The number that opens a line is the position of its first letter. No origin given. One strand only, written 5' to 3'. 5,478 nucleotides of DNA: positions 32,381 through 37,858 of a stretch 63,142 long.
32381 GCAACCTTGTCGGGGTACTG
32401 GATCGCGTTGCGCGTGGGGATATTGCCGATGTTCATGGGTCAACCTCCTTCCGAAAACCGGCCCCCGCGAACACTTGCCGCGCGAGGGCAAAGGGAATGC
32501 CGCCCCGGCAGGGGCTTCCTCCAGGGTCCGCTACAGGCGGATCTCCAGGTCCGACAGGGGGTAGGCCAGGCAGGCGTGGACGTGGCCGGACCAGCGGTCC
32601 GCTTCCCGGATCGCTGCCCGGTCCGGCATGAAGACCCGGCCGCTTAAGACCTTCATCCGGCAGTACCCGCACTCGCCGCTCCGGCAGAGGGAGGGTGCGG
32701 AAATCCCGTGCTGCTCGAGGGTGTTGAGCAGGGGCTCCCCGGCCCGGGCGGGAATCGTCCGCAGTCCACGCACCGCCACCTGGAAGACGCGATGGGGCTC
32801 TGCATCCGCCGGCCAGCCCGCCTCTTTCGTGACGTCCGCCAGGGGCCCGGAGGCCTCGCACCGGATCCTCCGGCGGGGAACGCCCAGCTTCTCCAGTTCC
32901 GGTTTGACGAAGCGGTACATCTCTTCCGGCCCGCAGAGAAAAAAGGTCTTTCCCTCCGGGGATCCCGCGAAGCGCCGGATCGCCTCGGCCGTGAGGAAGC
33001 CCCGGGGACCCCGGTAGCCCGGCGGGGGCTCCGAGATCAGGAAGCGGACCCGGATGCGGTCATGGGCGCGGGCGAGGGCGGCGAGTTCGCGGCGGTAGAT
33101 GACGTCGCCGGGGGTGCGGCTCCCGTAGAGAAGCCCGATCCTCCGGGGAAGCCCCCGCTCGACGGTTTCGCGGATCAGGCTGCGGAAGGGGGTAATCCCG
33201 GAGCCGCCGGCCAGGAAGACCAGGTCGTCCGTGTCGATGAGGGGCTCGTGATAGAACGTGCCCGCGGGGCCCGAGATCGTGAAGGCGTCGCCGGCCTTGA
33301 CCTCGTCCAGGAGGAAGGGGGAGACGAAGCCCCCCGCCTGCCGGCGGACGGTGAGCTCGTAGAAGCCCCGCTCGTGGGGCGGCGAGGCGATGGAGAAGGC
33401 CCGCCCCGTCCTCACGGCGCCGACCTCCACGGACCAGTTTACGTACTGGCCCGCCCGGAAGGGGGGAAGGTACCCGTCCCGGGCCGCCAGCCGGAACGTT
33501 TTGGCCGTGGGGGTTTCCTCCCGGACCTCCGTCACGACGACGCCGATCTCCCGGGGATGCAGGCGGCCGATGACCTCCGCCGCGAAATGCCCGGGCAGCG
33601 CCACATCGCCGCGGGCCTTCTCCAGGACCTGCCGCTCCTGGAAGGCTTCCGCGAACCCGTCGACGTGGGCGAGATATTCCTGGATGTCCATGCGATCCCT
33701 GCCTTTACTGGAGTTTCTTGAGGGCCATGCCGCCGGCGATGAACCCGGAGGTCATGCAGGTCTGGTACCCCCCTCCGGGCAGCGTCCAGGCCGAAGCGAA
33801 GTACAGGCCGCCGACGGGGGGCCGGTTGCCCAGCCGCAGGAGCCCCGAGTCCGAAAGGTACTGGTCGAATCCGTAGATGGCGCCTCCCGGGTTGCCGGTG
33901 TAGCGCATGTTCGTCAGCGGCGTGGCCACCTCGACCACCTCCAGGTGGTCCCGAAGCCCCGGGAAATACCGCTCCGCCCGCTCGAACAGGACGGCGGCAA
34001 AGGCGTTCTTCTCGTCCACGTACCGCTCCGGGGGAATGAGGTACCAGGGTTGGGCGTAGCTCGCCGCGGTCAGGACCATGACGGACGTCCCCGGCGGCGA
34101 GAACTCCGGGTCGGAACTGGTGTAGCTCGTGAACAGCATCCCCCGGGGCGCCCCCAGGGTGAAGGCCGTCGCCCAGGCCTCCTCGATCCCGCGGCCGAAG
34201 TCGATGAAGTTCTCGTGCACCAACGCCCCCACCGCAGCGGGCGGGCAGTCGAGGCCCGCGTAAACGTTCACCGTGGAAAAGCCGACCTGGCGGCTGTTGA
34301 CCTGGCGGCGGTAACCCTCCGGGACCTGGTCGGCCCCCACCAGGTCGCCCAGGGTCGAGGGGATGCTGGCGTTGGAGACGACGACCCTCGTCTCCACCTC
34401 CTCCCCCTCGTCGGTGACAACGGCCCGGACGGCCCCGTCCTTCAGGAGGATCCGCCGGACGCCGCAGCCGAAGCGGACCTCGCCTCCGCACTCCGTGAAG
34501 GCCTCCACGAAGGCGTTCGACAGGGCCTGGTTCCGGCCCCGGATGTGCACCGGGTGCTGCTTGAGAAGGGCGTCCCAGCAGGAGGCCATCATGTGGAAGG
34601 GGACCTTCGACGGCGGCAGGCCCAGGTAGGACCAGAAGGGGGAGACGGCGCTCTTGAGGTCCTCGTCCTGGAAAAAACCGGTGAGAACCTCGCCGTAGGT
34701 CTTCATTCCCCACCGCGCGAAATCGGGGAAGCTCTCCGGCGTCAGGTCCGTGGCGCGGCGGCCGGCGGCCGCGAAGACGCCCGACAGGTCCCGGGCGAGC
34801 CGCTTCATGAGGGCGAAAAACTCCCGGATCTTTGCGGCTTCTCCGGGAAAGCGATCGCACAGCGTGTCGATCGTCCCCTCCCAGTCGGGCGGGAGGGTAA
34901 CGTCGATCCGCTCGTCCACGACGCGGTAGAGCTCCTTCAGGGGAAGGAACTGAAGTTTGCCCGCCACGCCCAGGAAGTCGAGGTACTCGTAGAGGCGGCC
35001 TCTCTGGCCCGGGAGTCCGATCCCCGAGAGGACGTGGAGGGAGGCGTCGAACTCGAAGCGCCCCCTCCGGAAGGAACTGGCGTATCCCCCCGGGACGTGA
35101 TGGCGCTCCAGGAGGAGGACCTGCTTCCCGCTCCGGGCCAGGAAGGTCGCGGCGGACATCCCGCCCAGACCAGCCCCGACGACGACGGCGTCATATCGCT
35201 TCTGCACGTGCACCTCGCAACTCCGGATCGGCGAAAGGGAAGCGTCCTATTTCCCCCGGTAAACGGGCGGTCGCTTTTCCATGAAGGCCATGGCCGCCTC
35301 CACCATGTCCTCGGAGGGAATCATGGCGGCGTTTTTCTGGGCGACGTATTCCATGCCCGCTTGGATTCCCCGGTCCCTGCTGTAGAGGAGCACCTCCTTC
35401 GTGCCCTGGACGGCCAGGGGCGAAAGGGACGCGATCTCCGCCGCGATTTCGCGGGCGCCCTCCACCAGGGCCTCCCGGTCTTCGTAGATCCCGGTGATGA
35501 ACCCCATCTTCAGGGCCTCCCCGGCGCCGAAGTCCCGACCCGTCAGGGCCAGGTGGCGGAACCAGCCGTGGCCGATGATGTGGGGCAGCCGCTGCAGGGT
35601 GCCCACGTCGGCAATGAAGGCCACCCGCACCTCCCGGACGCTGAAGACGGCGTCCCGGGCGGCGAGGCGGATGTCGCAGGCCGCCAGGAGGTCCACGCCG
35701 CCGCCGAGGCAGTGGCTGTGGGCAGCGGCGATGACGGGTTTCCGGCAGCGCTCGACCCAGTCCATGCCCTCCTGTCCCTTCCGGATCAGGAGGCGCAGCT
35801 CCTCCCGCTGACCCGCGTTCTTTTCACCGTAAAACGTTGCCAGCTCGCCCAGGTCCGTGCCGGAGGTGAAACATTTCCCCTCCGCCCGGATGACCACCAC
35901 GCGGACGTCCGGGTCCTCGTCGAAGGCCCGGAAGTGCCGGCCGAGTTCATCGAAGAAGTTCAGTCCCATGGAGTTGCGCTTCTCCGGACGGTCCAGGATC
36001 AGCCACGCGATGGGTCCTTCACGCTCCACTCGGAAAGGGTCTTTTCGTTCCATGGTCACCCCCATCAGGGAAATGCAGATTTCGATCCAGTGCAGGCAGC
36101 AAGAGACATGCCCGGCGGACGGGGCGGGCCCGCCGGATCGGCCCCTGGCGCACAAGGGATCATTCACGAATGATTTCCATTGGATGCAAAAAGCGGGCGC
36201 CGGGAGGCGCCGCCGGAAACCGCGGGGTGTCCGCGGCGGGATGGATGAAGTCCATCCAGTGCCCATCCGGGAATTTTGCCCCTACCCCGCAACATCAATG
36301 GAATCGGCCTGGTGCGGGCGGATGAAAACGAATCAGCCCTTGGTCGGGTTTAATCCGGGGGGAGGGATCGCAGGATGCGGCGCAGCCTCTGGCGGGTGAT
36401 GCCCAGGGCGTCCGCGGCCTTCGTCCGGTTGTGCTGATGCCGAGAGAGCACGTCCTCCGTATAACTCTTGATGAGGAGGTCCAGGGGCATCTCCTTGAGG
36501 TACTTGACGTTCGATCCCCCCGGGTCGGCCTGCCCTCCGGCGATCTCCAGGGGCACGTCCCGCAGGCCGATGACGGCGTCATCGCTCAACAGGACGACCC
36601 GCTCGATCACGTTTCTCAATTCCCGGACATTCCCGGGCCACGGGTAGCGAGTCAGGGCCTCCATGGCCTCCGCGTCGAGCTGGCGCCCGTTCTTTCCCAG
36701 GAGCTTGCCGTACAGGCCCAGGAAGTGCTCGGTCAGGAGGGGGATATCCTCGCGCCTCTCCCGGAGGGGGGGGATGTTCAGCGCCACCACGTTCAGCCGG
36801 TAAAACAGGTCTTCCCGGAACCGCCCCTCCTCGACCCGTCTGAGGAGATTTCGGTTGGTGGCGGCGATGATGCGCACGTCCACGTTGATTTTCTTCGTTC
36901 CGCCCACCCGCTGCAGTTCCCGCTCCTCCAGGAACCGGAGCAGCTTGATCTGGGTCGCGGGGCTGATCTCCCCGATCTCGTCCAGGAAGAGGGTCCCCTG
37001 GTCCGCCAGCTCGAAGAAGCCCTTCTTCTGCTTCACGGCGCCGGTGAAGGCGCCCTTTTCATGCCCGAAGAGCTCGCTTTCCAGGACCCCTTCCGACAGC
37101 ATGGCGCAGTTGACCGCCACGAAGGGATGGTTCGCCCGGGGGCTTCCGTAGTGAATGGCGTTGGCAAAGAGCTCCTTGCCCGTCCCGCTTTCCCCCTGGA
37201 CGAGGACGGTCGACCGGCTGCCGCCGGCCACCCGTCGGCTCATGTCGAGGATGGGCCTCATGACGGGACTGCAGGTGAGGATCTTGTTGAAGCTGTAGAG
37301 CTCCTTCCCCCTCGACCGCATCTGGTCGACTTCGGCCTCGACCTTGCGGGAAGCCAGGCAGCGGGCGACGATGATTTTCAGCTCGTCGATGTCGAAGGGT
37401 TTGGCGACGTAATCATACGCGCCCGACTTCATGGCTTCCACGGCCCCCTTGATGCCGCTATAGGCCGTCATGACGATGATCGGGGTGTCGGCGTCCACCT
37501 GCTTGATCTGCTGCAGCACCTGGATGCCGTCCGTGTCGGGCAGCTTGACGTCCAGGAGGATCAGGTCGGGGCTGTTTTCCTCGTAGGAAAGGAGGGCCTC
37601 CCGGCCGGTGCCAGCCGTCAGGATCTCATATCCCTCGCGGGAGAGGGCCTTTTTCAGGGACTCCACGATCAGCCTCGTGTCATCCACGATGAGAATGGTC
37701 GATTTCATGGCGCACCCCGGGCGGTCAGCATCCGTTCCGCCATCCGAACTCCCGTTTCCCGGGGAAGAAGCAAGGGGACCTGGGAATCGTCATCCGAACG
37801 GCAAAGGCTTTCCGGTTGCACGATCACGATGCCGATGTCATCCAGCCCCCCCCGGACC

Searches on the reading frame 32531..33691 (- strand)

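Call 67: search_protein_families(library=pfam, proteins=[window:32531-33691:-], max_evalue=0.00001)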
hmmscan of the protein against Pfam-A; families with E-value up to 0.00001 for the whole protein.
window:32531-33691:- (386 aa): 3 families
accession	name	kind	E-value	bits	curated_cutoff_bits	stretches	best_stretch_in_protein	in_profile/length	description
PF00175.26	NAD_binding_1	-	5e-18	66.2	22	1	159-263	1-108/109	Oxidoreductase NAD-binding domain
PF00111.32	Fer2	-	2.4e-11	43.9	21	1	311-378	8-76/77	2Fe-2S iron-sulfur cluster binding domain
PF00970.30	FAD_binding_6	-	2.8e-11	44.1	21.1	1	55-147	6-99/99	Oxidoreductase FAD-binding domain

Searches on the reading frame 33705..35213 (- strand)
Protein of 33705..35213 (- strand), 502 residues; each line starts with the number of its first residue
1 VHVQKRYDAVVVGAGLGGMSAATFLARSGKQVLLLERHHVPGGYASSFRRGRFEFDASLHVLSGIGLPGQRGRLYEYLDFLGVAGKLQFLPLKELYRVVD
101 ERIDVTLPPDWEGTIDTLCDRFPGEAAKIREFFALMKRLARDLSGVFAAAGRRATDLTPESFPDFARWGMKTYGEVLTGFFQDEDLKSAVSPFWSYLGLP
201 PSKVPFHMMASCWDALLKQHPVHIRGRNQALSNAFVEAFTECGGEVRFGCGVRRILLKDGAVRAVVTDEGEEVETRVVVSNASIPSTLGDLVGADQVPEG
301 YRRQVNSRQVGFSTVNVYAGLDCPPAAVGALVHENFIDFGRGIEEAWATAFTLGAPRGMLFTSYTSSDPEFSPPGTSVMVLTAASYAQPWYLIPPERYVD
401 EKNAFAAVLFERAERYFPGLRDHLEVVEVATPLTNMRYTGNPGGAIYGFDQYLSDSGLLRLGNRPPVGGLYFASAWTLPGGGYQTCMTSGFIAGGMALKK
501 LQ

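Call 67: search_protein_families(library=pfam, proteins=[window:33705-35213:-], max_evalue=0.00001)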
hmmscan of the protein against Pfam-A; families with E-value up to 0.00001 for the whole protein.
window:33705-35213:- (502 aa): 7 families
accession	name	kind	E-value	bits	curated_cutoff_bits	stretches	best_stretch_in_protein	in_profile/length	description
PF01593.30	Amino_oxidase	-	3.3e-19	69.9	19.8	1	16-492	1-437/443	Flavin containing amine oxidoreductase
PF13450.12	NAD_binding_8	-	7.4e-15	55.4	21.9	1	11-66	1-56/68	NAD(P)-binding Rossmann-like domain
PF01266.30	DAO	-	3.2e-12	47.1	27.9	1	8-50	1-42/353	FAD dependent oxidoreductase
PF00890.30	FAD_binding_2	-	1.3e-09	38.2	20.4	1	8-51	1-43/414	FAD binding domain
PF12831.13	FAD_oxidored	-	1.4e-08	34.9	27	1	8-47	1-40/416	FAD dependent oxidoreductase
PF01494.25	FAD_binding_3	-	1.7e-08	34.6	22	1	7-66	2-57/349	FAD binding domain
PF07992.20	Pyr_redox_2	-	3.9e-07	30.2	26.1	0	7-40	1-35/291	Pyridine nucleotide-disulphide oxidoreductase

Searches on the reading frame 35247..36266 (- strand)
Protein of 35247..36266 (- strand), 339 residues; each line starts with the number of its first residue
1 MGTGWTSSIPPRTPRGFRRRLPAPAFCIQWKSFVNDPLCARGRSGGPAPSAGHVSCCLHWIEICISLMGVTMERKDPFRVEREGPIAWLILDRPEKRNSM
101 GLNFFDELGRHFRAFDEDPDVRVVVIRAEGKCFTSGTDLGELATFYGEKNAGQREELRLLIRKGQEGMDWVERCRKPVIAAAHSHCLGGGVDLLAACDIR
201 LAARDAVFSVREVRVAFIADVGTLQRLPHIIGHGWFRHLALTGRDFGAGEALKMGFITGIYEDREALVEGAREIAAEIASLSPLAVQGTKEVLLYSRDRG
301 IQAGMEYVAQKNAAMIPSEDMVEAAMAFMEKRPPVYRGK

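Call 67: search_protein_families(library=pfam, proteins=[window:35247-36266:-], max_evalue=0.00001)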
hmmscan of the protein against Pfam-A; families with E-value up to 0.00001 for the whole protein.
window:35247-36266:- (339 aa): 2 families
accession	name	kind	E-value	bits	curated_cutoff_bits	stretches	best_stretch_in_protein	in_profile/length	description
PF00378.25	ECH_1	-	1.2e-43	149.7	27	1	83-338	3-250/251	Enoyl-CoA hydratase/isomerase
PF16113.10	ECH_2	-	4e-27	96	27.2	1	87-262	2-173/335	Enoyl-CoA hydratase/isomerase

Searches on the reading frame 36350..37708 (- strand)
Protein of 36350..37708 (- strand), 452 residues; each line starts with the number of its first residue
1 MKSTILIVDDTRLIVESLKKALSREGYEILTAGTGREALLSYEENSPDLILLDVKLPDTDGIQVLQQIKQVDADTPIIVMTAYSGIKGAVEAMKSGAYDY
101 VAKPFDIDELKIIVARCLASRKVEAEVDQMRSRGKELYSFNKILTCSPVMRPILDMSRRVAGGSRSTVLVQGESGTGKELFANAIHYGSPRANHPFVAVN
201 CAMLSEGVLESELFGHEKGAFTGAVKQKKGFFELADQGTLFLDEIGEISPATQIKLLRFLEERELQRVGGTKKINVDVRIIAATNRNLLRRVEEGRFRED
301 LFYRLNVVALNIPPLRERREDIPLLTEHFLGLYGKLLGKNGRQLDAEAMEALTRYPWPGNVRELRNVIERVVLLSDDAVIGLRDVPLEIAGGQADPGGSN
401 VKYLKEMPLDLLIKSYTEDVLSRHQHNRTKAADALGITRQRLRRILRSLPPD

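Call 67: search_protein_families(library=pfam, proteins=[window:36350-37708:-], max_evalue=0.00001)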
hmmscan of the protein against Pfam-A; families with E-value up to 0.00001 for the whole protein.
window:36350-37708:- (452 aa): 6 families
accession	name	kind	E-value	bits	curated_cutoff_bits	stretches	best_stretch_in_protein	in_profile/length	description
PF00158.32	Sigma54_activat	-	1.2e-68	230.5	20.2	1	145-310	3-167/168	Sigma-54 interaction domain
PF00072.30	Response_reg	-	5.1e-32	110.8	30.2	1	5-113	1-109/111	Response regulator receiver domain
PF25601.1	AAA_lid_14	-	1e-27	96.2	27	1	316-395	1-80/87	AAA+ ATPase lid domain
PF14532.12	Sigma54_activ_2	-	2.9e-16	60.4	25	1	162-315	18-138/138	Sigma-54 interaction domain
PF07728.20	AAA_5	-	6.2e-08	33.2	22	1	168-288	2-125/139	AAA domain (dynein-related subfamily)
PF02954.25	HTH_8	-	5.3e-06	26.5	22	0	418-444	11-37/42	Bacterial regulatory protein, Fis family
